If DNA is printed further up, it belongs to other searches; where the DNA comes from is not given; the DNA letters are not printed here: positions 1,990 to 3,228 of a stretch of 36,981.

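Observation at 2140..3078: Immunity repressor carries two tandem 186-CI-type DNA-binding domains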

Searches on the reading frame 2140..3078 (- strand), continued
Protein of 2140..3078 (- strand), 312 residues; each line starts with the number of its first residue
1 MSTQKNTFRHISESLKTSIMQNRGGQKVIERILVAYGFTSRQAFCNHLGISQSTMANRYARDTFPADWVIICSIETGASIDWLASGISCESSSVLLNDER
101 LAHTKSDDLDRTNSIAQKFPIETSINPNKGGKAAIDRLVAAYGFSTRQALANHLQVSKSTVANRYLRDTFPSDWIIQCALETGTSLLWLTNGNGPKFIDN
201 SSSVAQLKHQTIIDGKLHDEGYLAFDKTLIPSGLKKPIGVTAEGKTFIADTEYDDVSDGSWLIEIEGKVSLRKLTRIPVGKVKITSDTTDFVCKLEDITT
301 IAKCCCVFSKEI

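Call 54: predict_structure(alignment_id=A2)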
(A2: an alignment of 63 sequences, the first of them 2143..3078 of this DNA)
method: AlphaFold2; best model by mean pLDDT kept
length: 312 residues; sequences in the alignment: 63
mean_pLDDT: 78.9   pTM: 0.43
mean pLDDT of the five models: 78.9, 77.9, 77.7, 76.1, 74.8
residues with pLDDT >= 90: 127; 70-90: 113; 50-70: 25; < 50: 47
segments of 3 or more residues with pLDDT < 50: 1-10, 90-125
pLDDT, mean of each block of 10 residues (from residue 1): 39 57 79 90 88 87 85 84 73 30 32 31 47 92 92 93 87 90 86 74 81 94 89 93 93 94 95 94 92 96 92 73
secondary structure, 60 per line:
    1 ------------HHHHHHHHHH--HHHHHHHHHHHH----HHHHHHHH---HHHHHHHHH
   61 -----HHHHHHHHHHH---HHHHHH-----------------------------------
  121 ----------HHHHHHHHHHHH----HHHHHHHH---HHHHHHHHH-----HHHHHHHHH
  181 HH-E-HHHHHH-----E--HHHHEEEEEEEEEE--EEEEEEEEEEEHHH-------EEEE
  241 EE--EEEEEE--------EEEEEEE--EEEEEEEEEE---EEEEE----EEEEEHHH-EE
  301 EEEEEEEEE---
elements in order: H13-22 H25-36 H41-48 H52-60 H66-76 H80-85 H131-142 H147-154 H158-166 H172-182 H186-191 H200-203 E204-213 E216-226 E237-242 E245-250 E259-265 E268-277 E281-285 E290-294 E299-309

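Call 61: fold_search(model_id=the predicted structure, library=pdb)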
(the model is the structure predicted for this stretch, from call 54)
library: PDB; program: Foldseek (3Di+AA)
matches with E <= 10: 1242; with E <= 0.001: 18
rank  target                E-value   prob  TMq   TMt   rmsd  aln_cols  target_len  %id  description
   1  2fjr_A                3.1e-18  1.00  0.35  0.56  14.0       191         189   33  Crystal Structure of Bacteriophage 186 (released 2006-06-13)
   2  7jvt_C                4.8e-14  1.00  0.35  0.54  11.1       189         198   21  Crystal structure of a lambda-186 hybrid repressor (released 2021-09-08)
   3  7jvt_D                5.4e-14  1.00  0.34  0.52  10.3       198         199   21  Crystal structure of a lambda-186 hybrid repressor (released 2021-09-08)
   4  2fkd_A                1.1e-11  1.00  0.34  0.93   1.6       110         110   27  Crystal Structure of the C-terminal domain of Bacteriophage 186 repressor (released 2006-06-13)
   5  3k2z_A                4.5e-07  1.00  0.31  0.48  10.0       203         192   11  Crystal structure of a LexA protein from Thermotoga maritima (released 2010-10-06)
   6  3k2z_B                1.4e-06  1.00  0.31  0.47  11.3       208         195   10  Crystal structure of a LexA protein from Thermotoga maritima (released 2010-10-06)
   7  8trg_I                4.6e-05  1.00  0.28  0.43   9.7       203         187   13  Structure of full-length LexA bound to a RecA filament (released 2023-11-15)
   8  1jhe_A                1.2e-04  1.00  0.27  0.61   3.9       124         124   14  LEXA L89P Q92W E152A K156A MUTANT (released 2001-09-19)
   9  2hnf                  1.3e-04  1.00  0.28  0.60   3.2       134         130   11  Structure of a Hyper-cleavable Monomeric Fragment of Phage lambda Repressor Containing the Cleavage Site Region (released 2006-09-19)
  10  7ocj_F                1.5e-04  1.00  0.27  0.58   4.0       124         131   15  Crystal structure of E.coli LexA in complex with nanobody NbSOS2(Nb14509) (released 2022-10-26)
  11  2ho0                  2.1e-04  1.00  0.27  0.60   3.3       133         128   10  Structure of a Hyper-cleavable Monomeric Fragment of Phage Lambda Repressor Containing the Cleavage Site Region (released 2006-09-19)
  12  1jhf_A                2.1e-04  1.00  0.27  0.41  13.5       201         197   13  LEXA G85D MUTANT (released 2001-09-19)
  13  3jsp_A                4.0e-04  1.00  0.30  0.44   7.8       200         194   14  Classic Protein With a New Twist: crystal structure of a LexA repressor DNA complex (released 2010-08-18)
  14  7b5g_G                4.8e-04  1.00  0.28  0.59   3.9       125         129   15  Crystal structure of E.coli LexA in complex with nanobody NbSOS3(Nb14527) (released 2022-09-14)
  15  3jsp_B                7.6e-04  1.00  0.28  0.42   9.4       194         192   15  Classic Protein With a New Twist: crystal structure of a LexA repressor DNA complex (released 2010-08-18)
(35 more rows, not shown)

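Call 75: find_related_loci(query=A1, collection=genome_contigs, flank=1500)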
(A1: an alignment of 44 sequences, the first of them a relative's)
Query A1 (312 aa) in genome_contigs; peptide patterns used: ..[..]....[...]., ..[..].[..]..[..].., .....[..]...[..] (x = any residue, [..] = any of these).
337 stretches matched a pattern; 52 encode a relative of the query (tblastn E <= 1e-3); 52 distinct loci.
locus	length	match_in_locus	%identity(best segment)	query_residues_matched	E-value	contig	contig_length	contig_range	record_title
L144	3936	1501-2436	65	1-312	1e-139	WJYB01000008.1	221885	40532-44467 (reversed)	Enterobacteriaceae bacterium RIT714 8, whole genome shotgun sequence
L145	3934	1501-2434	67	1-308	7e-98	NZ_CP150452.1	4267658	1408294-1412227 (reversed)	Dryocola sp. BD586 chromosome, complete genome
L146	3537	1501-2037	54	24-303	2e-62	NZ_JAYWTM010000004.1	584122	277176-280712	Brenneria populi strain D9-5 contig4, whole genome shotgun sequence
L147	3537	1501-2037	53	24-303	1e-62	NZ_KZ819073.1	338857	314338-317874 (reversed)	Brenneria corticis strain CFCC 11842 scaffold3, whole genome shotgun sequence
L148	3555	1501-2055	52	19-302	3e-61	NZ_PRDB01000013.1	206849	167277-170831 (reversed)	Klebsiella michiganensis strain DSM 25444 contig_13, whole genome shotgun sequence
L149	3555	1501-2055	51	19-302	8e-61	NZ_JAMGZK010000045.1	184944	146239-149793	Silvania hatchlandensis strain H19S6 NODE_11_length_184944_cov_55.632810, whole genome shotgun sequence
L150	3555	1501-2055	52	19-302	5e-60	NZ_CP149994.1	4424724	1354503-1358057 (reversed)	Dryocola sp. BD613 chromosome, complete genome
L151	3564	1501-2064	49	22-303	2e-59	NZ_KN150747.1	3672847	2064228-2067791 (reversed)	Yersinia ruckeri ATCC 29473 scaffold1, whole genome shotgun sequence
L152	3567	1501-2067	47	22-308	3e-58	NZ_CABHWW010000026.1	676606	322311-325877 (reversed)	Yersinia alsatica strain IP38850, whole genome shotgun sequence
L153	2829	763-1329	46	9-303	1e-57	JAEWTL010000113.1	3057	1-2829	MAG: Bacillota bacterium isolate OH_SDB_141 k127_573646, whole genome shotgun sequence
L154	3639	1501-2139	45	24-307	3e-57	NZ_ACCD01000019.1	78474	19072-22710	Yersinia rohdei ATCC 43380 contig00241, whole genome shotgun sequence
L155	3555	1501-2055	47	22-310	2e-55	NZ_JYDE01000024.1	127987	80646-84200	Rahnella inusitata strain DSM 30078 Rahnella_gaviniae_DSM_30078_contig_24, whole genome shotgun sequence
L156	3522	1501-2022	47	24-303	1e-54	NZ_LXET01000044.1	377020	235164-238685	Hafnia paralvei ATCC 29927 Sequence00044, whole genome shotgun sequence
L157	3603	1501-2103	44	24-311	5e-54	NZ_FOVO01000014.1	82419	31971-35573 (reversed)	Xenorhabdus japonica strain DSM 16522, whole genome shotgun sequence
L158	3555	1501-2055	54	19-302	6e-62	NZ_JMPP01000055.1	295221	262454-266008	Raoultella planticola ATCC 33531 GRPL.assembly.55, whole genome shotgun sequence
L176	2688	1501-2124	42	1-311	2e-50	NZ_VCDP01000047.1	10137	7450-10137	Xenorhabdus littoralis strain Reich WTCHG_223154_273_1_contig_47, whole genome shotgun sequence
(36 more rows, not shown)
